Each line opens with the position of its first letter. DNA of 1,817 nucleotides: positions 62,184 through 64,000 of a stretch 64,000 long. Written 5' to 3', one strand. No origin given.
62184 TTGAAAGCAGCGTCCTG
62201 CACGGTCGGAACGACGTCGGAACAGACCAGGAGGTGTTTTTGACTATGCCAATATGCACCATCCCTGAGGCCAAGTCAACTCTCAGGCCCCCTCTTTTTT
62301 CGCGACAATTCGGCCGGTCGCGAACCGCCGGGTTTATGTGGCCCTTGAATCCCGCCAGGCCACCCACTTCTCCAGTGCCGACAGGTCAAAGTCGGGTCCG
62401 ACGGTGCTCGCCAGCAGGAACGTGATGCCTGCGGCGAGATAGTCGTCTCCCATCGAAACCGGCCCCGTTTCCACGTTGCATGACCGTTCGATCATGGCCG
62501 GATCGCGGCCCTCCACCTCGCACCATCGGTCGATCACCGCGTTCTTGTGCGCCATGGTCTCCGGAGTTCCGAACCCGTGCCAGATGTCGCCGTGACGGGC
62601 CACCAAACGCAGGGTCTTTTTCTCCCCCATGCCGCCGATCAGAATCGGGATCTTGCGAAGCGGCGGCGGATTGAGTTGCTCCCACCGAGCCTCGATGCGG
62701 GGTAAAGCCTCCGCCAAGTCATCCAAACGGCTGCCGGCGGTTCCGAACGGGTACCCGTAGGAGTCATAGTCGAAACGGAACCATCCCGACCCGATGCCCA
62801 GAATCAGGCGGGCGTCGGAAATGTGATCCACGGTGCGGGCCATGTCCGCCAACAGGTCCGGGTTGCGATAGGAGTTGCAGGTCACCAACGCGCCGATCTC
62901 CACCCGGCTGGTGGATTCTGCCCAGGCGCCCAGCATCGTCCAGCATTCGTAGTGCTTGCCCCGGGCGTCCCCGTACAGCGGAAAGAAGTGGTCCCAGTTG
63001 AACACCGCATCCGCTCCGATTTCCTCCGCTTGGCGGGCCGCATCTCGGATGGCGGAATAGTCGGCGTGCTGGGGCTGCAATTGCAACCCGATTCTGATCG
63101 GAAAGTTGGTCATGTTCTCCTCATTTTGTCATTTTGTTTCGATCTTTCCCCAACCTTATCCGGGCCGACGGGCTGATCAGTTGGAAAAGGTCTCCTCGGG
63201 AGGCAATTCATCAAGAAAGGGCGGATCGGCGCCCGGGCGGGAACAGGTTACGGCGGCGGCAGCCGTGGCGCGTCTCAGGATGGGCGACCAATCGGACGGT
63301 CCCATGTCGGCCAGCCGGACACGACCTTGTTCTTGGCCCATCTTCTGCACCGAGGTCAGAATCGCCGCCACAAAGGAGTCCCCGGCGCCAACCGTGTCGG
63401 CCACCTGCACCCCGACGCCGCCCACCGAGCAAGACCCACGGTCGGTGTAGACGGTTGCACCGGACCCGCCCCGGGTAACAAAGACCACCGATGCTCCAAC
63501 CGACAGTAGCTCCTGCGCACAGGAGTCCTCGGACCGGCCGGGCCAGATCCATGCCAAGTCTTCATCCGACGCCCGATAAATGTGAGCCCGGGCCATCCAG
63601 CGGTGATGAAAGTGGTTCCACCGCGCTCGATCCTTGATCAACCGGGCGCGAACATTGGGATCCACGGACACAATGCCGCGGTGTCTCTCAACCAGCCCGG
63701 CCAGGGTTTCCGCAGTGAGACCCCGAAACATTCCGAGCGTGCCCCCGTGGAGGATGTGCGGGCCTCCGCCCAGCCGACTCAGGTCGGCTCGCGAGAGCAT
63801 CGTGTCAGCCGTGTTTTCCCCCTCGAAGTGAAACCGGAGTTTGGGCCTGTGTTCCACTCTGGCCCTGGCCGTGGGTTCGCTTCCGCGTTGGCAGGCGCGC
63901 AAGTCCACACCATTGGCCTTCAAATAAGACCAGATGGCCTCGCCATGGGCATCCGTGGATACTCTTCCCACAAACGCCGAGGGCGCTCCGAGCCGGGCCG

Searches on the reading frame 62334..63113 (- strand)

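Call 17: search_protein_families(library=pfam, proteins=[window:62334-63113:-], max_evalue=0.001)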
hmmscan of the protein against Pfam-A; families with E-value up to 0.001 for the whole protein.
window:62334-63113:- (259 aa): 1 family
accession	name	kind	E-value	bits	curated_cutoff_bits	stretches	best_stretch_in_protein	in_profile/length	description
PF00296.26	Bac_luciferase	-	2e-34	119.8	27.9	1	4-213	7-225/314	Luciferase-like monooxygenase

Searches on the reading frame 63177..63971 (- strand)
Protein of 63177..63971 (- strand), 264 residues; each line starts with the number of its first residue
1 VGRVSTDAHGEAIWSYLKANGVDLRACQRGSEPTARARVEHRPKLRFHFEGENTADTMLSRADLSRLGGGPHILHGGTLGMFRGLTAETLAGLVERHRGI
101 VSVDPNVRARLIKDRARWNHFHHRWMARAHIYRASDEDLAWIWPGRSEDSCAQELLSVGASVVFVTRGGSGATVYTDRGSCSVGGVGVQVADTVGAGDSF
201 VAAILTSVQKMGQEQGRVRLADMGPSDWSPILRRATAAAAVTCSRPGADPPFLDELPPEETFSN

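Call 17: search_protein_families(library=pfam, proteins=[window:63177-63971:-], max_evalue=0.001)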
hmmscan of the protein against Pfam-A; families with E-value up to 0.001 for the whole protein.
window:63177-63971:- (264 aa): 1 family
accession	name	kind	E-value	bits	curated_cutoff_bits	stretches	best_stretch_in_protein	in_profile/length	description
PF00294.29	PfkB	-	1.1e-20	74.6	25.8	1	1-251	56-298/302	pfkB family carbohydrate kinase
